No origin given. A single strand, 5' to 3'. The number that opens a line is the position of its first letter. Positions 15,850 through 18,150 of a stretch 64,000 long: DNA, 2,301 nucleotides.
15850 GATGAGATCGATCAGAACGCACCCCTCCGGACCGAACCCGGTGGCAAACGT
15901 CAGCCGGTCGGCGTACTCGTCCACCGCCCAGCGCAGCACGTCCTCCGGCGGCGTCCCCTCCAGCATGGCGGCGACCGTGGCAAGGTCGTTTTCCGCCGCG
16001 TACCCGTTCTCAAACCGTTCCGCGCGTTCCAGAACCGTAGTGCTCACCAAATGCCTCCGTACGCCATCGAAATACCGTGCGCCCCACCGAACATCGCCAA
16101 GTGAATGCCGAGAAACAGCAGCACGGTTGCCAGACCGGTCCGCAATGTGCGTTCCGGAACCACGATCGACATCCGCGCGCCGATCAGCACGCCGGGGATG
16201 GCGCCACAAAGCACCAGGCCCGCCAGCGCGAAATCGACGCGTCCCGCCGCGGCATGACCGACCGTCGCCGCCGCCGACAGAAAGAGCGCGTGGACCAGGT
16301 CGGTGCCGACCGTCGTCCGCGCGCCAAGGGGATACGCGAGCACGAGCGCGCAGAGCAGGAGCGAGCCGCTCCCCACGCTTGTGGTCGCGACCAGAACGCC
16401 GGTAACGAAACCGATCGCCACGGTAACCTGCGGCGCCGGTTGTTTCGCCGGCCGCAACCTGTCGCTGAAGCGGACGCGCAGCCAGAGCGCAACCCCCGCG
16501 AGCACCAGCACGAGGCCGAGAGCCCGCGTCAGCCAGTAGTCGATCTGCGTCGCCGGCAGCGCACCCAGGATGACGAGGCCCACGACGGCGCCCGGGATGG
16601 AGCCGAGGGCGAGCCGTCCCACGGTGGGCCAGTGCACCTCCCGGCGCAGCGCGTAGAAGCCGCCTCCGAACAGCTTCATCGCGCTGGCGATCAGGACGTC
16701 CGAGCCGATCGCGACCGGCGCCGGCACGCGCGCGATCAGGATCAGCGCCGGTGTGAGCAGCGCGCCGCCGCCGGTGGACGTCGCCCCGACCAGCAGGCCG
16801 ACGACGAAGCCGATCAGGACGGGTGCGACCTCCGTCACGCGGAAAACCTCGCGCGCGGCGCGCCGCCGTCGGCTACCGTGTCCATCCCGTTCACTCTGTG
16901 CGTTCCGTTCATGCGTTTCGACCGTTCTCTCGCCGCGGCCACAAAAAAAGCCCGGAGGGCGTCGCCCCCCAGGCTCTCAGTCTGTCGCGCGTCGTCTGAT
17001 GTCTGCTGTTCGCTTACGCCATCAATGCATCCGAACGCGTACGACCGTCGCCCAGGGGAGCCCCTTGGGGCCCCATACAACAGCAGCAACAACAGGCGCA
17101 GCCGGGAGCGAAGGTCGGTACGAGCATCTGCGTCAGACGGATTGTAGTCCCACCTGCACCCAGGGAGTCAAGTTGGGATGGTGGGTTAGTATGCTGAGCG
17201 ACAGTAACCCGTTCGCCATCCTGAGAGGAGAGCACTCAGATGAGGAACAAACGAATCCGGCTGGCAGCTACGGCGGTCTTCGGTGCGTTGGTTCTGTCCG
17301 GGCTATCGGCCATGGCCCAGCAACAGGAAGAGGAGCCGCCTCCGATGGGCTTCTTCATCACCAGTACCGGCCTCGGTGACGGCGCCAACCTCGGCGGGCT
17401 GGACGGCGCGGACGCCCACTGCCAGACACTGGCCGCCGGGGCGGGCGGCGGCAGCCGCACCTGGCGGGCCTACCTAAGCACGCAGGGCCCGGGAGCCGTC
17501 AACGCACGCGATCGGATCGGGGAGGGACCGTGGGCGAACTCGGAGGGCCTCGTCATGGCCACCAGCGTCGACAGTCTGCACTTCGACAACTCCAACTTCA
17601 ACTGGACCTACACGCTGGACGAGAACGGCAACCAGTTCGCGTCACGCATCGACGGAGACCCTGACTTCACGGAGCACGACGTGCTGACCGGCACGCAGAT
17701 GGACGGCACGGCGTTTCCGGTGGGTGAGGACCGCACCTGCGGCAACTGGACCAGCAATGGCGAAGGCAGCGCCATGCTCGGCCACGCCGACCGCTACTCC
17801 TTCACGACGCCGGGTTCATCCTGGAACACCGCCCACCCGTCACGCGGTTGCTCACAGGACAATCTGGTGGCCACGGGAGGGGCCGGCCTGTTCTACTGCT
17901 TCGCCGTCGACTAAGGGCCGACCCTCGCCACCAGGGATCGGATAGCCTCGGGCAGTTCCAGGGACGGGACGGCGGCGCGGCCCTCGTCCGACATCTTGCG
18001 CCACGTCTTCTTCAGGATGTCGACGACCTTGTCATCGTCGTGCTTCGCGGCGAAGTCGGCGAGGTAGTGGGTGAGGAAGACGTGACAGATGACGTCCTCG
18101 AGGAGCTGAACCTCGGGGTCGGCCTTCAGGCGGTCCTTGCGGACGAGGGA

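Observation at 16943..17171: Candidate cysteine leader-peptide transcription attenuator upstream of tauE-cysH-cysG-sir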

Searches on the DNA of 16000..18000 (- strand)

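Call 5: search_rna_families(source=window, start=16000, end=18000, threshold=evalue, max_evalue=10)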
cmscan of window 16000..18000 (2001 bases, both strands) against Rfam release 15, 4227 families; matches with E-value up to 10: 5.
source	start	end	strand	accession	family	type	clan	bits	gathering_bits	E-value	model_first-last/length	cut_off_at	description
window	16807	16897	+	RF00803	mir-425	Gene; miRNA;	-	16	60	5.4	1-85/85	no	mir-425 microRNA precursor family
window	16943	16985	-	RF02399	NsiR1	Gene; sRNA;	-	15.1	39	9.8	1-60/60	no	Nitrogen stress-induced RNA 1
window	16543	16618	+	RF03536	Flavi_TBFV_xrRNA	Cis-reg;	-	14.9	46.5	9.8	1-89/89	no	Tick-borne Flavivirus exoribonuclease-resistant RNA element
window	17329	17499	-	RF01789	EBER1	Gene; sRNA;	-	13.4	50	9.4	1-166/166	no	Epstein-Barr virus EBER1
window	16704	16746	-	RF02691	BTH_s19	Gene; sRNA;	-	11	153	8.4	122-164/224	no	Burkholderia sRNA 19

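Call 44: build_rna_model(alignment_id=A3, structure=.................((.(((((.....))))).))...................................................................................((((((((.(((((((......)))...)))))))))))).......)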
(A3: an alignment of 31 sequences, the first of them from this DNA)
Model R1 built from alignment A3 (31 sequences, 168 columns); structure: as given.
model positions 141; base pairs 22; branch points 1; effective number of sequences 5.16; information 0.59 bits per position. Calibrated on 0.2 Mb of random sequence (short: E-values are rough).
structure used (alignment columns):
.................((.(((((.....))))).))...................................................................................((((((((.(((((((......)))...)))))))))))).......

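Call 45: search_with_rna_model(model_id=R1, sources=[window, L001, L002, L003, L004, L005, L006, L007, L008, L009, L010, L011, L012, L013, L014, L015, L016, L017, L018, L019, L020, L021, L022, L023, L024, L025, L026, L027, L028, L029, L030, L031, L032, L033, L034, L035, L036, L037, L038, L039, L040, L041, L042, L043, L044, L045, L046, L047, L048, L049, L050, L051, L052, L053, L054, L055, L056, L057, L058, L059, L060, L061, L062, L063, L064, L065, L066, L067, L068, L069, L070, L071, L072, L073, L074, L075, L076], max_evalue=0.01, make_alignment=true)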
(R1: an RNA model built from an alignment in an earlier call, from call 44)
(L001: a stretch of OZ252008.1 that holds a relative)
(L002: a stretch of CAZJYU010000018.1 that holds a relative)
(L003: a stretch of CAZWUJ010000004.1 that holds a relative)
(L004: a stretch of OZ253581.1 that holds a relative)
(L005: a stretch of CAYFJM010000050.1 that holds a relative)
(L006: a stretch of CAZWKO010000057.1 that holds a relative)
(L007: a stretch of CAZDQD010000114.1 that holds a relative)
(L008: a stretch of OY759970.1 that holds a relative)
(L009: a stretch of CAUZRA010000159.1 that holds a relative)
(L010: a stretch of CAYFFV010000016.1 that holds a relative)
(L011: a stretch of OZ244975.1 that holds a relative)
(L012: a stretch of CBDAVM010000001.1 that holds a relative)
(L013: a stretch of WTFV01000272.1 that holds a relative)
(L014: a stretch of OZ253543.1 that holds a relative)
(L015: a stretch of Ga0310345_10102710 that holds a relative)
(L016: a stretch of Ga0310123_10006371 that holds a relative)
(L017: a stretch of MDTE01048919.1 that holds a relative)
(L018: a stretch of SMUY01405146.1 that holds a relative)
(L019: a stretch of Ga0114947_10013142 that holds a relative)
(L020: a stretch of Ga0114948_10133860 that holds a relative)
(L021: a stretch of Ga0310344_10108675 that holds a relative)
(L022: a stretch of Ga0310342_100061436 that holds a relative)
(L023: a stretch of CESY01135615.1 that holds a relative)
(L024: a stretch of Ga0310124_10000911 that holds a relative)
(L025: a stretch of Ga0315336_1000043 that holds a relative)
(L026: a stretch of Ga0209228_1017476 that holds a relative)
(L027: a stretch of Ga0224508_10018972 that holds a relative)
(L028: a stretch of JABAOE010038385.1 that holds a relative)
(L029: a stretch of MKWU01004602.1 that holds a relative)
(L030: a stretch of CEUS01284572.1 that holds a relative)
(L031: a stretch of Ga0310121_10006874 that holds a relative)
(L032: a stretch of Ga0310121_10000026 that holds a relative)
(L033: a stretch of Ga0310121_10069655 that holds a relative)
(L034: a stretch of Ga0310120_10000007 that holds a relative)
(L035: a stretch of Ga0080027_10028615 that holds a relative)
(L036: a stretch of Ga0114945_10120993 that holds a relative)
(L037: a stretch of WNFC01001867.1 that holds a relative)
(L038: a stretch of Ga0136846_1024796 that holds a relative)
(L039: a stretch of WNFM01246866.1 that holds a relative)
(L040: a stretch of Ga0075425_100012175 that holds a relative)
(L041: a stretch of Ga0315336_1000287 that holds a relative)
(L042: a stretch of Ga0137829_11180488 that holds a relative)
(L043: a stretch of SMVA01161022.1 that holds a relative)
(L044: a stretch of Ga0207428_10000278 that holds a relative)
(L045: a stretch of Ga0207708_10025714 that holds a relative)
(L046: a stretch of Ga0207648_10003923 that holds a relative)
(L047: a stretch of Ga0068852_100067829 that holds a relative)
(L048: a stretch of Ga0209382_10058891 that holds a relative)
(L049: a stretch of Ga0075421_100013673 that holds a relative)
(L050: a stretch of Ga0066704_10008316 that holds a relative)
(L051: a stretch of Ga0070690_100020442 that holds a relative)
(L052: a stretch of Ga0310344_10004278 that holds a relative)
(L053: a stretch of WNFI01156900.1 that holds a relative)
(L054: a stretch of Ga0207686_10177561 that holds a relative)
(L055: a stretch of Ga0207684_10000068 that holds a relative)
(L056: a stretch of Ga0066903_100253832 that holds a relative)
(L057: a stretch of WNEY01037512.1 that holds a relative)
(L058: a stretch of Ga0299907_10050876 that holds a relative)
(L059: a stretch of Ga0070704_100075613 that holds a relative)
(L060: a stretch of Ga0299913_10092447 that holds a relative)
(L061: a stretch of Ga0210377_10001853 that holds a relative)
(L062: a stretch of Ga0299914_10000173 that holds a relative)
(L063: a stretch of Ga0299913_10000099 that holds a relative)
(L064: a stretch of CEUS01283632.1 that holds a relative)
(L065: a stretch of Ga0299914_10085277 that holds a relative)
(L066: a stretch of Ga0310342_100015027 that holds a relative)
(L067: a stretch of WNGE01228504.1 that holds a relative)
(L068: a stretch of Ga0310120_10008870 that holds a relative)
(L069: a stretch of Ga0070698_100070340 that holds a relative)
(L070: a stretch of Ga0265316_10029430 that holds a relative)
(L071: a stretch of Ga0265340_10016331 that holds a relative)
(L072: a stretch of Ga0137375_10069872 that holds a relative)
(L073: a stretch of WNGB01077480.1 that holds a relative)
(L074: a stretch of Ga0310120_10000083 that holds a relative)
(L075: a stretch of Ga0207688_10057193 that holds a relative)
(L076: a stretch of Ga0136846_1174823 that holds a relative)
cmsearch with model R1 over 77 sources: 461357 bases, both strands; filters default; matches with E-value up to 0.01: 95.
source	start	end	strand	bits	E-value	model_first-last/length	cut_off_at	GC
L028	577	718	+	131.9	3e-38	1-141/141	no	0.57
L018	2338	2477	+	129.5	1.6e-37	1-141/141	no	0.66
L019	2337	2476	+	129.5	1.6e-37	1-141/141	no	0.66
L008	5858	5998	+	129.5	1.7e-37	1-141/141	no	0.64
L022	1418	1559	+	122.1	3e-35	1-141/141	no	0.57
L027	2343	2485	+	121.5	4.6e-35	1-141/141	no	0.57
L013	5831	5971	+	121.3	5.2e-35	1-141/141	no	0.64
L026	279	419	+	120.6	8.3e-35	1-141/141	no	0.51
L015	276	418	+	116.6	1.4e-33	1-141/141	no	0.53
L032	2342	2485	+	116.1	2e-33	1-141/141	no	0.53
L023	1348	1492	+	115.8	2.5e-33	1-141/141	no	0.55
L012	5830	5970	+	115.8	2.6e-33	1-141/141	no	0.65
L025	2350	2494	+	115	4.4e-33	1-141/141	no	0.54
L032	1111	1254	-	114.4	6.8e-33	1-141/141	no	0.54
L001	5767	5914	+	112.9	1.9e-32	1-141/141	no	0.59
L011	5831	5970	+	112.9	1.9e-32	1-141/141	no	0.66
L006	5133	5273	+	111.6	4.8e-32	1-141/141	no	0.53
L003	5769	5914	+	108.9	3.2e-31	1-141/141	no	0.64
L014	5761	5904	+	108.5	4.2e-31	1-141/141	no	0.62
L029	2328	2469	+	106.2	2.1e-30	1-141/141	no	0.68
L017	2358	2499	+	105.5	3.4e-30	1-141/141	no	0.54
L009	276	419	+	105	4.8e-30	1-141/141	no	0.55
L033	1496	1639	+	105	4.8e-30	1-141/141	no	0.55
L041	2338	2477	+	105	5.1e-30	1-141/141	no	0.49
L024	2356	2499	+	103.6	1.3e-29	1-141/141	no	0.55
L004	5768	5908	+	103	2e-29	1-141/141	no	0.64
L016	2130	2267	+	99.3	2.7e-28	1-141/141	no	0.54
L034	2314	2451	+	99.3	2.7e-28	1-141/141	no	0.54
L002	5766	5906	+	97.9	7.2e-28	1-141/141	no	0.65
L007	5866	5993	+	97.6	9.1e-28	1-141/141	no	0.51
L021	551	678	+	97.6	9.1e-28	1-141/141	no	0.51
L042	348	484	+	92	4.5e-26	1-141/141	no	0.64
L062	2333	2470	+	78.8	4.9e-22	1-141/141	no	0.64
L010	5871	5997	+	78.1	8e-22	1-141/141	no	0.52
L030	2371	2497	+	78.1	8e-22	1-141/141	no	0.52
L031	255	382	+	75.7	4.2e-21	1-141/141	no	0.51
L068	2358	2485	+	75.7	4.2e-21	1-141/141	no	0.51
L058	75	209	+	75.7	4.5e-21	1-141/141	no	0.61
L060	171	307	+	75.4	5.2e-21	1-141/141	no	0.63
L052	2404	2530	+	75.2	6.1e-21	1-141/141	no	0.5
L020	1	84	+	70.1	2.2e-19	57-141/141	5'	0.61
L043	608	687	+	58.7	6.5e-16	58-138/141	no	0.64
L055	2193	2322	+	41.2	1.5e-10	1-141/141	no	0.68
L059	1172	1301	+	40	3.5e-10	1-141/141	no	0.62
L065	1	64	+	36.9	3e-09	76-141/141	5'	0.67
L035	981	1113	+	35.8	6.5e-09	1-141/141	no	0.66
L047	158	294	+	33.5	3.2e-08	1-141/141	no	0.64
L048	1297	1433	+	33.5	3.2e-08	1-141/141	no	0.64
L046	2308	2444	+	33.3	3.7e-08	1-141/141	no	0.62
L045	4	140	+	33.3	3.7e-08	1-141/141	no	0.62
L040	2309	2445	+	32.2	8.4e-08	1-141/141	no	0.64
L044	2308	2444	+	31.9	9.8e-08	1-141/141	no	0.63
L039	2297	2436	+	29.6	5e-07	1-141/141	no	0.62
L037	2296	2435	+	28.4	1.2e-06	1-141/141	no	0.63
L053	2353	2492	+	28.4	1.2e-06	1-141/141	no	0.63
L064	2312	2432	+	27.6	2.1e-06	1-141/141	no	0.46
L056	1431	1558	+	26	6.4e-06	1-141/141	no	0.66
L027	2450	2481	-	25.2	1.1e-05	106-137/141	no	0.69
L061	2326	2459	+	25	1.3e-05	1-141/141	no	0.6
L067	41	176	+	24.6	1.7e-05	1-141/141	no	0.68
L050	1614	1744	+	23.4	4e-05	1-141/141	no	0.67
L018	2442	2473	-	23.1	5e-05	106-137/141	no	0.75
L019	2441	2472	-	23.1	5e-05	106-137/141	no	0.75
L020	49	80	-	23.1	5e-05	106-137/141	no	0.75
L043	655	686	-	23.1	5e-05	106-137/141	no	0.75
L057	1278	1414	+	22.5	7.6e-05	1-141/141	no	0.68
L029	2435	2465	-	22.2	9.4e-05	106-137/141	no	0.81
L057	1379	1408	-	21.1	0.0002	107-136/141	no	0.8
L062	2434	2467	-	20.2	0.00038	105-138/141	no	0.65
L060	271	304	-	20.2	0.00039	105-138/141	no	0.65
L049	70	120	+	19.8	0.00049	88-138/141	no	0.65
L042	447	550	-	19.6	0.00059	39-138/141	no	0.64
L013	5936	5967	-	19.3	0.00072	106-137/141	no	0.72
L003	5880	5910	-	18.9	0.00097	106-137/141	no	0.77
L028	683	714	-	18.7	0.0011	106-137/141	no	0.66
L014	5871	5899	-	18.7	0.0011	107-136/141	no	0.79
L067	141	170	-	18.7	0.0011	107-136/141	no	0.8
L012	5935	5966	-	18.2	0.0016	106-137/141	no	0.75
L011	5935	5966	-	18.2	0.0016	106-137/141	no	0.75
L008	5963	5994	-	17.4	0.0028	106-137/141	no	0.66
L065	28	68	-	17.3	0.0029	98-138/141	no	0.63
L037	2401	2429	-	17.3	0.003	107-136/141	no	0.76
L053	2458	2486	-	17.3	0.003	107-136/141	no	0.76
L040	2411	2439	-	17.2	0.0031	107-136/141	no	0.72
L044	2410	2438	-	17.2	0.0031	107-136/141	no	0.72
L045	106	134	-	17.2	0.0031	107-136/141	no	0.72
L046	2410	2438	-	17.2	0.0031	107-136/141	no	0.72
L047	260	288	-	17.2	0.0031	107-136/141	no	0.72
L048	1399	1427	-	17.2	0.0031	107-136/141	no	0.72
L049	89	117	-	17.2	0.0031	107-136/141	no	0.72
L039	2402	2430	-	17.2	0.0031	107-136/141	no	0.72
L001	5878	5920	-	17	0.0036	96-138/141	no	0.6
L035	1079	1107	-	16.6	0.0048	107-136/141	no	0.79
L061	2422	2473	-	16.5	0.005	88-138/141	no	0.63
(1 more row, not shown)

Alignment A4: 95 matches aligned to the model, 194 columns, each read 5' to 3' on its own strand. Consensus structure (alignment columns), stored with it:
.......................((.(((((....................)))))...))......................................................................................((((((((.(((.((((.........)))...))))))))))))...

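Call 46: search_with_rna_model(model_id=R1, sources=[window, L001, L002, L003, L004, L006, L007, L008, L009, L010, L011, L012, L013, L014, L015, L016, L017, L018, L022, L023, L024, L025, L026, L027, L028, L029, L031, L032, L041, L042, L052, L055, L058, L059, L060, L062], max_evalue=1e-9, make_alignment=true)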
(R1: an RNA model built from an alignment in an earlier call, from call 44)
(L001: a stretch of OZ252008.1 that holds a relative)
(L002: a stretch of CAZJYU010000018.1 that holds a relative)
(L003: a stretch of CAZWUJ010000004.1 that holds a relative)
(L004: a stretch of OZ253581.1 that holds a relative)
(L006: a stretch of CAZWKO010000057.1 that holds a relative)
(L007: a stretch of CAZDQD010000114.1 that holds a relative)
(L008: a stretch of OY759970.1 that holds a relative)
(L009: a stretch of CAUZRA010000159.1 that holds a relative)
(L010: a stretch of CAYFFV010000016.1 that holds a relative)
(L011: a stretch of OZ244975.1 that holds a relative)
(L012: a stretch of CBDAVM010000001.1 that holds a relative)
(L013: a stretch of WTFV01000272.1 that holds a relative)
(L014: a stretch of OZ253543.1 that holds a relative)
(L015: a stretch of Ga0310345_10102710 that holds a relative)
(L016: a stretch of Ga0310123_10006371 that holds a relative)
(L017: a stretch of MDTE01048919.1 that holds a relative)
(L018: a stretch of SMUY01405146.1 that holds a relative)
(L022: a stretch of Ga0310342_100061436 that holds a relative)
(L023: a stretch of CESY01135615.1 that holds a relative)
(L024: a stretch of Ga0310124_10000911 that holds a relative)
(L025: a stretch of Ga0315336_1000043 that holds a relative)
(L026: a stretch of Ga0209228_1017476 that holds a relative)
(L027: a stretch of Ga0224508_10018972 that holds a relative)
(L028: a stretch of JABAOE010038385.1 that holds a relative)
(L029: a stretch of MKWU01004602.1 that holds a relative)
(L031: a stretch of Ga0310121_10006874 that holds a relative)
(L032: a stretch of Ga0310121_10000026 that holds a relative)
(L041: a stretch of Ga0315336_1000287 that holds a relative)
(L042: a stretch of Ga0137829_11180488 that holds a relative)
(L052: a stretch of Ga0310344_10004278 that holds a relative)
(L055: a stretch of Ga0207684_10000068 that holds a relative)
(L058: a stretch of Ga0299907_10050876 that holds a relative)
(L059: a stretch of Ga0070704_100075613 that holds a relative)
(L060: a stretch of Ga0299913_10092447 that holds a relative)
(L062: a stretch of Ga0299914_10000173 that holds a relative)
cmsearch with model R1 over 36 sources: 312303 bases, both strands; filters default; matches with E-value up to 1e-9: 37.
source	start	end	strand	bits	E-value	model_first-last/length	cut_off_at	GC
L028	577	718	+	131.9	2.1e-38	1-141/141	no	0.57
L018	2338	2477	+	129.5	1.1e-37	1-141/141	no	0.66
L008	5858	5998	+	129.5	1.1e-37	1-141/141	no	0.64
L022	1418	1559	+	122.1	2.1e-35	1-141/141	no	0.57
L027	2343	2485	+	121.5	3.1e-35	1-141/141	no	0.57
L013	5831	5971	+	121.3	3.6e-35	1-141/141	no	0.64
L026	279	419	+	120.6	5.6e-35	1-141/141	no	0.51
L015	276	418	+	116.6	9.3e-34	1-141/141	no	0.53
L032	2342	2485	+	116.1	1.3e-33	1-141/141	no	0.53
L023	1348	1492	+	115.8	1.7e-33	1-141/141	no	0.55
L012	5830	5970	+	115.8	1.7e-33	1-141/141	no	0.65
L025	2350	2494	+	115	3e-33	1-141/141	no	0.54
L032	1111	1254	-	114.4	4.6e-33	1-141/141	no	0.54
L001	5767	5914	+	112.9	1.3e-32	1-141/141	no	0.59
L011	5831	5970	+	112.9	1.3e-32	1-141/141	no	0.66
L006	5133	5273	+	111.6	3.3e-32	1-141/141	no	0.53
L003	5769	5914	+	108.9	2.1e-31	1-141/141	no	0.64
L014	5761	5904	+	108.5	2.8e-31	1-141/141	no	0.62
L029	2328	2469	+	106.2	1.4e-30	1-141/141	no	0.68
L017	2358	2499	+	105.5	2.3e-30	1-141/141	no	0.54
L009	276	419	+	105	3.3e-30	1-141/141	no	0.55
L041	2338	2477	+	105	3.4e-30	1-141/141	no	0.49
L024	2356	2499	+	103.6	8.9e-30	1-141/141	no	0.55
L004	5768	5908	+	103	1.3e-29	1-141/141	no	0.64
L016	2130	2267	+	99.3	1.8e-28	1-141/141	no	0.54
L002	5766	5906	+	97.9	4.9e-28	1-141/141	no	0.65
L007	5866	5993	+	97.6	6.2e-28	1-141/141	no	0.51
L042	348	484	+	92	3e-26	1-141/141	no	0.64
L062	2333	2470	+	78.8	3.3e-22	1-141/141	no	0.64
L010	5871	5997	+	78.1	5.4e-22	1-141/141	no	0.52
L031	255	382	+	75.7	2.9e-21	1-141/141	no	0.51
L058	75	209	+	75.7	3e-21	1-141/141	no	0.61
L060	171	307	+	75.4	3.6e-21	1-141/141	no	0.63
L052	2404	2530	+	75.2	4.1e-21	1-141/141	no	0.5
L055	2193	2322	+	41.2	9.9e-11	1-141/141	no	0.68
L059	1172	1301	+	40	2.4e-10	1-141/141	no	0.62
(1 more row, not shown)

Alignment A5: 37 matches aligned to the model, 166 columns, each read 5' to 3' on its own strand. Consensus structure (alignment columns), stored with it:
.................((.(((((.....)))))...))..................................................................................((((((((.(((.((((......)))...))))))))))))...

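Call 70: search_with_rna_model(model_id=R1, sources=[L077, L078, L079], max_evalue=1, show_alignments=1)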
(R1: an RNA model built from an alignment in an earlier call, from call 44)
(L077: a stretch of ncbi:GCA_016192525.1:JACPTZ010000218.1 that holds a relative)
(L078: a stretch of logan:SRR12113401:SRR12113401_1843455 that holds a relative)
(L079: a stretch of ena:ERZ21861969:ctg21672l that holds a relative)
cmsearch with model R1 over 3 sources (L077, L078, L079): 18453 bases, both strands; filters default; matches with E-value up to 1: 1.
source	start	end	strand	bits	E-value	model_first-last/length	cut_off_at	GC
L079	2747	2831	-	8.8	0.045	1-141/141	no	0.68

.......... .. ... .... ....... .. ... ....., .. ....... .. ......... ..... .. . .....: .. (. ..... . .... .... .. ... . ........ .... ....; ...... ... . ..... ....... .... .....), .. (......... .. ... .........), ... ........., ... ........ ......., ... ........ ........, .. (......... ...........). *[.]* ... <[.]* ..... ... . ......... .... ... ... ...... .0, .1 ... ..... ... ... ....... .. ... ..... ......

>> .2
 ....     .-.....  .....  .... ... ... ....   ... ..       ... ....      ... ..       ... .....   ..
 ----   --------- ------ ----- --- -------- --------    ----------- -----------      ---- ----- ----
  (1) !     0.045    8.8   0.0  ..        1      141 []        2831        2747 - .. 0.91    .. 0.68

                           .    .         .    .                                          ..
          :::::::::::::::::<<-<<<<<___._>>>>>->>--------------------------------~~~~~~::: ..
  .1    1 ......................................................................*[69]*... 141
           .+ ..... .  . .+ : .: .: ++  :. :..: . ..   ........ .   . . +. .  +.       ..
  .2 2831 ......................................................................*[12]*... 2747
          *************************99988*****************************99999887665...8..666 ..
